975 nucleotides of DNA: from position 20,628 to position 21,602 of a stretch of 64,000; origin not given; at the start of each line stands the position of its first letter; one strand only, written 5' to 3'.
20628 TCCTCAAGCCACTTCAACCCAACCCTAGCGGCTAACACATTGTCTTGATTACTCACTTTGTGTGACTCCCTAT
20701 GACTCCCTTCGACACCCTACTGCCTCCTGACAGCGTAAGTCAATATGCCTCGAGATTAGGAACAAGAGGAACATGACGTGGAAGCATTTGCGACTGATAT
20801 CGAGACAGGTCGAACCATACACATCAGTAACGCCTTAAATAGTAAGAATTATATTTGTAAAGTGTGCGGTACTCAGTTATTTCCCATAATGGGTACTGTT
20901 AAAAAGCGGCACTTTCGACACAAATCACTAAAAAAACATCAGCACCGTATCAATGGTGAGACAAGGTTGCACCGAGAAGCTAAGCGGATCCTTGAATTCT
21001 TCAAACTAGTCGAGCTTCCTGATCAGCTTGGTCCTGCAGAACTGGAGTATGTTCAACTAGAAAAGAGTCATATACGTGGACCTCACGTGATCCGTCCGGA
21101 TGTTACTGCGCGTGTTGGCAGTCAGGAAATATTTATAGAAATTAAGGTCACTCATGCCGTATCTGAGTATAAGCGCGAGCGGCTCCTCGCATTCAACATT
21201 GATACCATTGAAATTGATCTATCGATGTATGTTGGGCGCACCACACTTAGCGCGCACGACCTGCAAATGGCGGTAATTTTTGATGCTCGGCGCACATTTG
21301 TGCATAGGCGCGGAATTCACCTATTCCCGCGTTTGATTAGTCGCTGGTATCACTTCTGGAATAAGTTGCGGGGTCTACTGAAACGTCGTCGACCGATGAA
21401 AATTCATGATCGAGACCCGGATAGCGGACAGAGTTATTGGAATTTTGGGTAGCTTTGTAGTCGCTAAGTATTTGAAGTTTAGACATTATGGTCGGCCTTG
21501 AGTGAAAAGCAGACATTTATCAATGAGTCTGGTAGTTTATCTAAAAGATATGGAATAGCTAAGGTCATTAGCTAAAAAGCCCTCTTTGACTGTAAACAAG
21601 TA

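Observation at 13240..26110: About 12.9-kb integrase-less, AT-rich defence-type island wedged between gcvP and the HDAC gene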

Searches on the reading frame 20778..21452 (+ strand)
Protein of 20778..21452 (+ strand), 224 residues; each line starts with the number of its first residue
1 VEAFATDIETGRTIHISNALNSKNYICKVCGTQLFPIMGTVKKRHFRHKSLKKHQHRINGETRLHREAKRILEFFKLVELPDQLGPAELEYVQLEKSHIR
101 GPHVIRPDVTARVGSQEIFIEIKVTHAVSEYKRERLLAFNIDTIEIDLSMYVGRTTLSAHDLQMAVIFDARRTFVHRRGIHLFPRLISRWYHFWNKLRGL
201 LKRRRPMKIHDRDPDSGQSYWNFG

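Call 4: search_protein_families(library=pfam, max_evalue=0.01, proteins=[window:20778-21452:+])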
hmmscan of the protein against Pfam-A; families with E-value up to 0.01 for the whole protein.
window:20778-21452:+ (224 aa): 1 family
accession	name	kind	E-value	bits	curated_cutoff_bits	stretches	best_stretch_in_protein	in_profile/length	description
PF25164.1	CoiA_N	-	0.00033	20.5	26.3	1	20-52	13-45/50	Competence protein CoiA, N-terminal domain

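Call 5: search_protein_families(library=padloc, max_evalue=0.01, proteins=[window:20778-21452:+])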
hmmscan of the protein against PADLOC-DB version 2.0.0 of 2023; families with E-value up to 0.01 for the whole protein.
window:20778-21452:+ (224 aa): 2 families
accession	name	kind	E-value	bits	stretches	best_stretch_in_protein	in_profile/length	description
PDLC00005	DruB1|DruB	-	0.0022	14.8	1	4-48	3-47/552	Unknown function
PDLC00004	DruB1|DruB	-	0.0048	13.9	1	10-55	8-54/504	Unknown function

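Call 12: search_protein_families(library=ncbifam, max_evalue=0.05, proteins=[window:20778-21452:+])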
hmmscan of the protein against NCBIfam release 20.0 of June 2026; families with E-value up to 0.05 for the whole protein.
window:20778-21452:+ (224 aa): 0 families

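Call 13: search_protein_families(library=phrogs, max_evalue=0.01, proteins=[window:20778-21452:+])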
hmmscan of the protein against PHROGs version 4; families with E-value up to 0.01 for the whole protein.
window:20778-21452:+ (224 aa): 0 families

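Call 20: search_solved_structures(query=window:20778-21452:+, max_evalue=1)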
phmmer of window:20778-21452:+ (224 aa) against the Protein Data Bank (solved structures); distinct sequences matched with E-value up to 1: 3.
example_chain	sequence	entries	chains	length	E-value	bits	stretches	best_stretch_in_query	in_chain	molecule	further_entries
7y3m_B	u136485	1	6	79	0.17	14.9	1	4-54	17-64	Sal-like protein 4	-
8u17_C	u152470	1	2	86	0.21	14.5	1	4-54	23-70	Sal-like protein 4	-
9nws_C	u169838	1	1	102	0.6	13.1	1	10-54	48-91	Sal-like protein 4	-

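Call 36: find_homologous_proteins(query=window:20778-21452:+, max_evalue=0.001)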
Query window:20778-21452:+ (224 aa): 3 proteins with E <= 0.001 among 117 candidates.
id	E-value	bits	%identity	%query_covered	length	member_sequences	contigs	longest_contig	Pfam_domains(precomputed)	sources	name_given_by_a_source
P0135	2.9e-139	480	94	100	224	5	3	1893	-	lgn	-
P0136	2.6e-125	434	86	100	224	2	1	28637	-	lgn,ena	-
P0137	3.7e-97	342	68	100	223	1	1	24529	-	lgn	-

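Call 37: find_encoding_contigs(protein=P0136, flank=10000, max_places=3)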
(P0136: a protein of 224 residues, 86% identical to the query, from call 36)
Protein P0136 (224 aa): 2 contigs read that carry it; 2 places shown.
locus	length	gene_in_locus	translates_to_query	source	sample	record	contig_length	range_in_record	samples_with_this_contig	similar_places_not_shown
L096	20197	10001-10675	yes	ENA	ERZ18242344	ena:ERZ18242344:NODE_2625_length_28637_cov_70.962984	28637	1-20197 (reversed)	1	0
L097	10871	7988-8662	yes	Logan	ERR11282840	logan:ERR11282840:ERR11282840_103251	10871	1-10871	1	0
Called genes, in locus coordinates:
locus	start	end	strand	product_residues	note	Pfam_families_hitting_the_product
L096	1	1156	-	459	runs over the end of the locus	-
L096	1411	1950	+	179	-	PF22765:DUF7010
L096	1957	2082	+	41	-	-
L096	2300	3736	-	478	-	-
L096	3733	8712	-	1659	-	PF08378:NERD, PF00069:Pkinase (weak), PF00580:UvrD-helicase (weak), PF04851:ResIII (faint), PF13086:AAA_11, PF13245:AAA_19 (weak), PF13604:AAA_30 (weak), PF13087:AAA_12, +1 more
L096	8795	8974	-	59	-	-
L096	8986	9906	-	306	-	-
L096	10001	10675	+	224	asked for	-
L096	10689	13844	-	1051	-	PF04313:HSDR_N, PF04851:ResIII, PF18766:SWI2_SNF2, PF22679:T1R_D3-like, PF11867:T1RH-like_C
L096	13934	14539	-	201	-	PF19570:DUF6088, PF13338:AbiEi_4 (weak)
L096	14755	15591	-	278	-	PF08867:FRG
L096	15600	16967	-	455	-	PF01420:Methylase_S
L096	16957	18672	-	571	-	PF12161:HsdM_N, PF02384:N6_Mtase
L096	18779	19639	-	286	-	PF20240:DUF6597, PF12833:HTH_18, PF00165:HTH_AraC (weak)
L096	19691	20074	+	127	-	PF11528:DUF3224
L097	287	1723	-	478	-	-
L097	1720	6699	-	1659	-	PF08378:NERD, PF00069:Pkinase (weak), PF00580:UvrD-helicase (weak), PF04851:ResIII (faint), PF13086:AAA_11, PF13245:AAA_19 (weak), PF13604:AAA_30 (weak), PF13087:AAA_12, +1 more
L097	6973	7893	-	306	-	-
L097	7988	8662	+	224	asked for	-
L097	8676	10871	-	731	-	?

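Call 38: find_encoding_contigs(protein=P0137, flank=10000, max_places=3)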
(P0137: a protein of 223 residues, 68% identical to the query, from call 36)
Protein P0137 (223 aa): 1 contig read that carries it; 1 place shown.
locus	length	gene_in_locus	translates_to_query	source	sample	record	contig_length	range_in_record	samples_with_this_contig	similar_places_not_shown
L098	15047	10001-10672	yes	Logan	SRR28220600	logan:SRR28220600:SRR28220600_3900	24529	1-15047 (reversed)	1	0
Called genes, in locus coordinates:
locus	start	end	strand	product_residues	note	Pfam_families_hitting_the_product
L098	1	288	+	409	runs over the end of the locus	PF01494:FAD_binding_3, PF04820:Trp_halogenase (faint)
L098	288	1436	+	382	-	PF00070:Pyr_redox (weak), PF00890:FAD_binding_2 (faint), PF01266:DAO, PF01494:FAD_binding_3, PF03486:HI0933_like (faint), PF04820:Trp_halogenase (faint), PF07992:Pyr_redox_2 (weak), PF13450:NAD_binding_8 (weak), +1 more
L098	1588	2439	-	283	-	PF00126:HTH_1, PF03466:LysR_substrate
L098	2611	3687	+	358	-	PF01571:GCV_T, PF08669:GCV_T_C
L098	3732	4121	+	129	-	PF01597:GCV_H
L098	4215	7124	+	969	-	PF02347:GDC-P, PF01212:Beta_elim_lyase (weak), PF21478:GcvP2_C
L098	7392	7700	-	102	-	PF13992:YecR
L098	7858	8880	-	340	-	PF14022:DUF4238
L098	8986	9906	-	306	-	-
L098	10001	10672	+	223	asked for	-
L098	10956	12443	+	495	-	PF00078:RVT_1 (weak)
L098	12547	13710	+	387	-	PF14082:SduA_C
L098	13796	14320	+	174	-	-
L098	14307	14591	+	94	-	-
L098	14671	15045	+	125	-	?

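Call 60: search_protein_families(library=padloc, max_evalue=0.001, proteins=[L098:7858-8880:-, L098:10956-12443:+, L098:12547-13710:+, L098:13796-14320:+, L098:7392-7700:-, L096:3733-8712:-, L096:2300-3736:-])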
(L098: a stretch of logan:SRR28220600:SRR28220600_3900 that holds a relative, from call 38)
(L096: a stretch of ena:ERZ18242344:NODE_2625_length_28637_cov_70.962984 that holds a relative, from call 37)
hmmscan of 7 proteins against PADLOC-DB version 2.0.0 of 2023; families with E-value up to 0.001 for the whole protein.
L098:7858-8880:- (340 aa): 0 families

L098:10956-12443:+ (495 aa): 31 families (the best 25 are shown)
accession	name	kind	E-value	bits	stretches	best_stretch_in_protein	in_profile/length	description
PDLC02181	Drt5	-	5.3e-217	719.8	1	1-493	1-492/493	-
PDLC03753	Drt5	-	5.1e-206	683.4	1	1-493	1-481/482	DRT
PDLC02182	Drt5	-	1.5e-180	598.5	1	130-491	6-367/370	-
PDLC03783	Drt8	-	8.4e-25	86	1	7-491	17-489/493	DRT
PDLC03758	RT_UG20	-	4.2e-21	73.6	1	98-491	107-511/511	DRT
PDLC03756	RT_UG19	-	7.3e-16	56.3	1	118-365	131-358/562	DRT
PDLC03772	RT_UG33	-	1.3e-15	55.4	1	100-314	100-315/490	DRT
PDLC03770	RT_UG31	-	7.3e-15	53.1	1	117-367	108-335/456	DRT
PDLC03759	RT_UG21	-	1e-11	42.3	1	118-397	127-404/503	DRT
PDLC03748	Drt6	-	5.6e-10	36.7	2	206-266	202-261/511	DRT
PDLC03771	RT_UG32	-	2e-09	34.6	1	116-256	145-283/521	DRT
PDLC03741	AbiA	-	7.9e-09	32.6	1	117-269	129-293/595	DRT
PDLC01136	RT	-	8.9e-09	33.2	1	99-259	102-246/263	RT (reverse transcriptase)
PDLC02341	AbiA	-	1.1e-08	32.1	1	49-269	63-294/604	AbiA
PDLC03761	RT_UG23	-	4.2e-08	30.2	1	137-279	142-279/489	DRT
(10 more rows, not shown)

L098:12547-13710:+ (387 aa): 14 families
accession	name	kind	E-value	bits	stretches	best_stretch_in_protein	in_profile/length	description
PDLC00394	SduA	-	3e-161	534.9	1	1-386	1-387/392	DUF4263 domain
PDLC00391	SduA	-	8.2e-72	240.5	1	123-383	144-400/402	DUF4263 domain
PDLC00392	SduA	-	2.6e-54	182.9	1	26-386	32-393/396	DUF4263 domain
PDLC00382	SduA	-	9.4e-31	105.4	1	123-385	84-323/336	DUF4263 domain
PDLC00384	SduA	-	5.1e-30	102.6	1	197-377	288-451/476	DUF4263 domain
PDLC00399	SduA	-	2.6e-28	97.4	1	193-382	196-368/375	DUF4263 domain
PDLC00400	SduA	-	1.6e-24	84.8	1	186-380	117-291/308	DUF4263 domain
PDLC00380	SduA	-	3e-24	83.4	1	199-381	299-464/480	DUF4263 domain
PDLC00393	SduA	-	4.1e-23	80.3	1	193-384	275-450/455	DUF4263 domain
PDLC00381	SduA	-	8.8e-18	62.7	1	155-377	135-335/342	DUF4263 domain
PDLC00406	SduA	-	3.7e-17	61.3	1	199-382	154-322/326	DUF4263 domain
PDLC00385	SduA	-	4.7e-12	43.9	1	97-384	66-316/319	DUF4263 domain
PDLC00390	SduA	-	9.3e-10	36.2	1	196-383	173-335/339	DUF4263 domain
PDLC00402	SduA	-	6.3e-06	23.5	1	197-382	176-331/354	DUF4263 domain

L098:13796-14320:+ (174 aa): 0 families

L098:7392-7700:- (102 aa): 0 families

L096:3733-8712:- (1659 aa): 42 families (the best 25 are shown)
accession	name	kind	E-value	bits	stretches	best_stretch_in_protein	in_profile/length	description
PDLC03921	MkoA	-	0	2149.9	1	1-1657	1-1605/1607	-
PDLC03920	MkoA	-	7.5e-135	449.7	3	939-1643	496-1102/1112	-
PDLC03924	MkoC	-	6.2e-38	128.5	2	1344-1644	669-969/1136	-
PDLC02512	PglW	-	6e-28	95.3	1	57-450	33-436/1403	PglW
PDLC04140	mad8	-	1.9e-11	42.1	1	1076-1361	13-207/314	mads_8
PDLC04059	PD-T4-6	-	1.3e-10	38.9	1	567-656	59-155/433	-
PDLC04053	PD-T4-6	-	8e-10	36.7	1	587-655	80-154/311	-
PDLC04047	PD-T4-6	-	2.7e-09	34.6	1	340-442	108-209/327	-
PDLC04044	PD-T4-6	-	3.1e-09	34.5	1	575-655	99-182/372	-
PDLC04042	PD-T4-6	-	1.7e-08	32.5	1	586-655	79-152/292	-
PDLC05066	PDC-S68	-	1.2e-07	28.1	0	1002-1144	508-644/1202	-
PDLC05009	PDC-S37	-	1.2e-07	27.9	0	1087-1141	305-357/1550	-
PDLC05065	PDC-S68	-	1.6e-07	27.5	0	1343-1384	701-745/1221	-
PDLC04056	PD-T4-6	-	2.3e-07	28.3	1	586-656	78-150/415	-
PDLC04045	PD-T4-6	-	5.1e-07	27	0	587-656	110-184/350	-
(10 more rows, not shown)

L096:2300-3736:- (478 aa): 2 families
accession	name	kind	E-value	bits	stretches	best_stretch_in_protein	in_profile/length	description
PDLC03923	MkoB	-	1.3e-141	470.6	1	2-472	3-452/454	-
PDLC03922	MkoB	-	2.1e-14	51.7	1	15-240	9-238/610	-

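Call 71: search_dna_similar(query=window:20778-21452:+, collection=plasmids, mode=protein, max_rows=15, max_evalue=0.001)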
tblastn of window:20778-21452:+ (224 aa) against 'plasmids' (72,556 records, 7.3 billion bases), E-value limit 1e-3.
Records with a match: 22; places in all: 22; records where one place covers at least 80% of the query: 0.
Best place of each record, by identity: <60% 22.
By first word of the organism name: Microvirga 3; Sphingobium 2; Thermoanaerobacterium 2; Halomonas 2; Croceicoccus 1; Bosea 1; Acinetobacter 1; Novosphingobium 1; Psychrobacter 1; Methylorubrum 1; and 7 more.
By predicted mobility (MOB-suite, as given by PLSDB): non-mobilizable 16; conjugative 3; mobilizable 3.
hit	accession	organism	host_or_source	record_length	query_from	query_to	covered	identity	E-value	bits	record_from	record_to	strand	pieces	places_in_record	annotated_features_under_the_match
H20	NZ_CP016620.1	Microvirga ossetica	Vicia alpestris,cell culture,nodules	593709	11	176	74%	30.3%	7e-10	66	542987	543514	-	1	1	hypothetical protein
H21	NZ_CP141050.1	Microvirga lotononidis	-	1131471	11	176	74%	29.2%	9e-8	59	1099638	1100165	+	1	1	none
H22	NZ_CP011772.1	Croceicoccus naphthovorans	-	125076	27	176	67%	32.1%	8e-8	59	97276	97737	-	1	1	competence protein CoiA family protein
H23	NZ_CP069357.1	Microvirga sp. VF16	Vachellia farnesiana,Cell culture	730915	11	176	74%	28.8%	2e-6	56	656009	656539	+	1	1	hypothetical protein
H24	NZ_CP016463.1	Bosea sp. RAC05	Microbial isolate,Algal phycosphere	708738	24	176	68%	31.1%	9e-11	68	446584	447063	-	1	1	hypothetical protein (x2)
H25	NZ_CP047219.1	Sphingobium yanoikuyae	cell culture,sludge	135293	1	179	80%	26.3%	5e-7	57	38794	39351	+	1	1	competence protein CoiA family protein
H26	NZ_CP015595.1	Acinetobacter sp. NCu2D-2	Mus musculus,cell culture,tracheal swab ...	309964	27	184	71%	29.4%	5e-7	57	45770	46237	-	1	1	competence protein CoiA family protein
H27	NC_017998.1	Thermoanaerobacterium saccharolyticum JW/SL-YS485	-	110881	8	171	73%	28.3%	8e-9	62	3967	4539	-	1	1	competence protein CoiA family protein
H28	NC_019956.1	Thermoanaerobacterium thermosaccharolyticum M0795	-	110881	8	171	73%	28.3%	8e-9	62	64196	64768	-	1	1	competence protein CoiA family protein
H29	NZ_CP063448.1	Novosphingobium sp. ES2-1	mixed culture,activated sludge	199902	11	176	74%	27.5%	5e-4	48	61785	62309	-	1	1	competence protein CoiA family protein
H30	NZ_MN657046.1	Psychrobacter sp.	-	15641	24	161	62%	32.6%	2e-9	64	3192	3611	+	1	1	competence protein CoiA family protein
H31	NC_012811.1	Methylorubrum extorquens AM1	-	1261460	11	176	74%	26.9%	1e-6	56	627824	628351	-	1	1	none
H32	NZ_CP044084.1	Pseudomonas luteola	Homo sapiens,clinical isolate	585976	8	149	63%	31.1%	2e-6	55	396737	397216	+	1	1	competence protein CoiA family protein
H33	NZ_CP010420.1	Azotobacter chroococcum NCIMB 8003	cell culture,soil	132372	3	164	72%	27.1%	1e-4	50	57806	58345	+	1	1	hypothetical protein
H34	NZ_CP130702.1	Halomonas sp. I5-271120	cell culture,Novel isolate from a UK ...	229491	14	149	61%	30.8%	3e-7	58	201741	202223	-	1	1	competence protein CoiA family protein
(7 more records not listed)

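Call 74: get_annotated_region(hit=H30, flank=4000)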
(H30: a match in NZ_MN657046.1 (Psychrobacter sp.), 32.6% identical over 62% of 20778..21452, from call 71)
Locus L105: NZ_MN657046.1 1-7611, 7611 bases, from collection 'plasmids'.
description: Psychrobacter sp. strain ANT_P18 plasmid pA18P2, complete sequence
organism: Psychrobacter sp. (NCBI taxid 56811)
taxonomy: Bacteria; Pseudomonadota; Gammaproteobacteria; Moraxellales; Moraxellaceae; Psychrobacter; Psychrobacter sp.
host: -; source: -; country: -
typing (MOB-suite, as given by PLSDB): non-mobilizable; replicon rep_cluster_1127
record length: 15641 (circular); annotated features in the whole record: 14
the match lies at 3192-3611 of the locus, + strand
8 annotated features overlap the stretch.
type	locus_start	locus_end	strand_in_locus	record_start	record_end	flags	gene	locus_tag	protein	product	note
CDS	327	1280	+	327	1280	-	-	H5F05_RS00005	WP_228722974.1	RepB family plasmid replication initiator protein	GO:0006270 - DNA replication initiation [Evidence IEA]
CDS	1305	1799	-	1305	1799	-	-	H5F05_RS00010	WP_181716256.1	plasmid replication DNA-binding protein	-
CDS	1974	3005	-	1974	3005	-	-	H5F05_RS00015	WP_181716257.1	hypothetical protein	-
CDS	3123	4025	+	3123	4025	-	-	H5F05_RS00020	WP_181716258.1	competence protein CoiA family protein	-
CDS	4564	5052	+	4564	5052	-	-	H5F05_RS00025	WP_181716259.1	hypothetical protein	-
CDS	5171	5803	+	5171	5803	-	-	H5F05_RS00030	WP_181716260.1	recombinase family protein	-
CDS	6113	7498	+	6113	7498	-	-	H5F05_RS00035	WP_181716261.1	hypothetical protein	-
CDS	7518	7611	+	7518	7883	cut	-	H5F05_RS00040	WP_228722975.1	hypothetical protein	-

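Call 75: get_annotated_region(hit=H22, flank=4000)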
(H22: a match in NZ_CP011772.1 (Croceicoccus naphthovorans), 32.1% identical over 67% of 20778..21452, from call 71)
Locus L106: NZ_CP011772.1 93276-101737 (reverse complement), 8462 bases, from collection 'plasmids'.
description: Croceicoccus naphthovorans strain PQ-2 plasmid p2, complete sequence
organism: Croceicoccus naphthovorans (NCBI taxid 1348774)
taxonomy: Bacteria; Pseudomonadota; Alphaproteobacteria; Sphingomonadales; Erythrobacteraceae; Croceicoccus; Croceicoccus naphthovorans
host: -; source: -; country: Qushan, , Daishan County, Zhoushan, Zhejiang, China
typing (MOB-suite, as given by PLSDB): conjugative; replicon rep_cluster_0; relaxase MOBF; mating-pair formation MPF_F
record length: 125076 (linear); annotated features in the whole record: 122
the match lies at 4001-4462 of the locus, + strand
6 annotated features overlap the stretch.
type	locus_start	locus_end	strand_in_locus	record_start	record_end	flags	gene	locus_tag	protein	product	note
CDS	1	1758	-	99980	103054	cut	-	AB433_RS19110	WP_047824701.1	SMC family ATPase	-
CDS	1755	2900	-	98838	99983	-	-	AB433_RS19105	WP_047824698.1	exonuclease SbcCD subunit D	-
CDS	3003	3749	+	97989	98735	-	-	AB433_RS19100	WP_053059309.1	hypothetical protein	-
CDS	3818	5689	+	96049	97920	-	-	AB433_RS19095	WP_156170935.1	competence protein CoiA family protein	-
CDS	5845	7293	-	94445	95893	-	-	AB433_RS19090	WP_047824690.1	ATP-binding protein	-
CDS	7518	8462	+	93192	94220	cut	-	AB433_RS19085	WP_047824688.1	IS110 family transposase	-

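Call 76: get_annotated_region(hit=H34, flank=4000)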
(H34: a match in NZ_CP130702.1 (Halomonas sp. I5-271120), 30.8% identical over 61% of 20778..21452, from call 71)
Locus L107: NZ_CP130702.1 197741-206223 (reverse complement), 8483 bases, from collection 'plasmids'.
description: Halomonas sp. I5-271120 plasmid unnamed1, complete sequence
organism: Halomonas sp. I5-271120 (NCBI taxid 3061632)
taxonomy: Bacteria; Pseudomonadota; Gammaproteobacteria; Oceanospirillales; Halomonadaceae; Halomonas; Halomonas sp. I5-271120
host: -; source: cell culture,Novel isolate from a UK brine cave; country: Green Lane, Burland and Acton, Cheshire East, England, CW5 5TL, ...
typing (MOB-suite, as given by PLSDB): non-mobilizable
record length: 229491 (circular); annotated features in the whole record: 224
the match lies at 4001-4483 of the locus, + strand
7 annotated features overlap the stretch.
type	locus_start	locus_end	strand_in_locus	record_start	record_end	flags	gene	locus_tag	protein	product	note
CDS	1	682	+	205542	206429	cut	-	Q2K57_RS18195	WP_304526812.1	hypothetical protein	-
CDS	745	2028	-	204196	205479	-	-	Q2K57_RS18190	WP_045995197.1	ISL3 family transposase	-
CDS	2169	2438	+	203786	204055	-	-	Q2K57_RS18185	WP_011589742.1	metal/formaldehyde-sensitive transcriptional repressor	-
CDS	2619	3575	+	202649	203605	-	dmeF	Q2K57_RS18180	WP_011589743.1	CDF family Co(II)/Ni(II) efflux transporter DmeF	GO:0006812 - monoatomic cation transport [Evidence IEA]; GO:0055085 - transmembrane transport [Evidence IEA]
CDS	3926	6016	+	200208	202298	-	-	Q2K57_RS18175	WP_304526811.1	competence protein CoiA family protein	-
CDS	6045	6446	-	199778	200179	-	-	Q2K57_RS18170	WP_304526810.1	helix-turn-helix domain-containing protein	-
CDS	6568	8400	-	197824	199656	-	dsbD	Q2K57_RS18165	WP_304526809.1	protein-disulfide reductase DsbD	-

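Call 77: get_annotated_region(hit=H32, flank=4000)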
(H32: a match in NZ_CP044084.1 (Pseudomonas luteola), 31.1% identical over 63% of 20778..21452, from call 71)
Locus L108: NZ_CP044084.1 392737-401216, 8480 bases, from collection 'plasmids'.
description: Pseudomonas luteola strain FDAARGOS_637 plasmid unnamed1, complete sequence
organism: Pseudomonas luteola (NCBI taxid 47886)
taxonomy: Bacteria; Pseudomonadota; Gammaproteobacteria; Pseudomonadales; Pseudomonadaceae; Pseudomonas; Pseudomonas luteola
host: -; source: Homo sapiens,clinical isolate; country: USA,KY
typing (MOB-suite, as given by PLSDB): non-mobilizable
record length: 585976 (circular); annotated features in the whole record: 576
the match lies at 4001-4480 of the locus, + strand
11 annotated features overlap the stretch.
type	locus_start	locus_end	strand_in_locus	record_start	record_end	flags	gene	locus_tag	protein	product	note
CDS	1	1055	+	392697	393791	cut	-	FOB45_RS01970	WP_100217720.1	helix-turn-helix domain-containing protein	-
CDS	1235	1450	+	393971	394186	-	-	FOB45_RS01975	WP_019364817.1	exodeoxyribonuclease VII small subunit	GO:0006308 - DNA catabolic process [Evidence IEA]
CDS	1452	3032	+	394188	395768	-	xseA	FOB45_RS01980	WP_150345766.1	exodeoxyribonuclease VII large subunit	GO:0006308 - DNA catabolic process [Evidence IEA]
CDS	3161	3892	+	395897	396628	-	-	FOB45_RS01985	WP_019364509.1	DUF4145 domain-containing protein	-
CDS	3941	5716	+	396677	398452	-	-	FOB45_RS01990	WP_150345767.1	competence protein CoiA family protein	-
CDS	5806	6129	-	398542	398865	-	-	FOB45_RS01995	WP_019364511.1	hypothetical protein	-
CDS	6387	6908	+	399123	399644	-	-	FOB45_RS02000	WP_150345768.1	hypothetical protein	-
CDS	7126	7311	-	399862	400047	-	-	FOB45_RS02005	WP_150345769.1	hypothetical protein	-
CDS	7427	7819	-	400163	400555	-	-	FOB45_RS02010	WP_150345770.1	hypothetical protein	-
CDS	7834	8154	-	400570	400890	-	-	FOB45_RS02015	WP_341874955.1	hypothetical protein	-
CDS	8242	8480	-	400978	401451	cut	-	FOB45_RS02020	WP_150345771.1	hypothetical protein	-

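Call 123: search_protein_families(library=pfam, max_evalue=0.05, proteins=[L105:1974-3005:-, L105:3123-4025:+, P0137, L098:8986-9906:-])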
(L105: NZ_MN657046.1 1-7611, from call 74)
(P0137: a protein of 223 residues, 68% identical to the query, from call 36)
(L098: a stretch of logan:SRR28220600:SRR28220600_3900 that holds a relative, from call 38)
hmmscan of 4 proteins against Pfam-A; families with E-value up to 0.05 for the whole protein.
L105:1974-3005:- (343 aa): 0 families

L105:3123-4025:+ (300 aa): 3 families
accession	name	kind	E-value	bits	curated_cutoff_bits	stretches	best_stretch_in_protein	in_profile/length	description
PF25164.1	CoiA_N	-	1.4e-07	31.3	26.3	1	24-57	17-49/50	Competence protein CoiA, N-terminal domain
PF25169.1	DUF7830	-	2.2e-05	24.7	27.5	1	25-59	35-69/72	Domain of unknown function (DUF7830)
PF07302.16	AroM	-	0.013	15.5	23.8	1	52-96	103-147/219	AroM protein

P0137 (223 aa): 2 families
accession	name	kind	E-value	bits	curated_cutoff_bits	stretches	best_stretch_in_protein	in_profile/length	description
PF25164.1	CoiA_N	-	5.3e-05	23.1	26.3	1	15-51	8-44/50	Competence protein CoiA, N-terminal domain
PF25169.1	DUF7830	-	0.0035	17.6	27.5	1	18-50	28-60/72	Domain of unknown function (DUF7830)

L098:8986-9906:- (306 aa): 1 family
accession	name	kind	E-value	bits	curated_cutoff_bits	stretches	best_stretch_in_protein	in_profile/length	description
PF01396.24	Zn_ribbon_Top1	-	0.018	15.3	32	1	262-288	3-28/39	Topoisomerase DNA binding C4 zinc finger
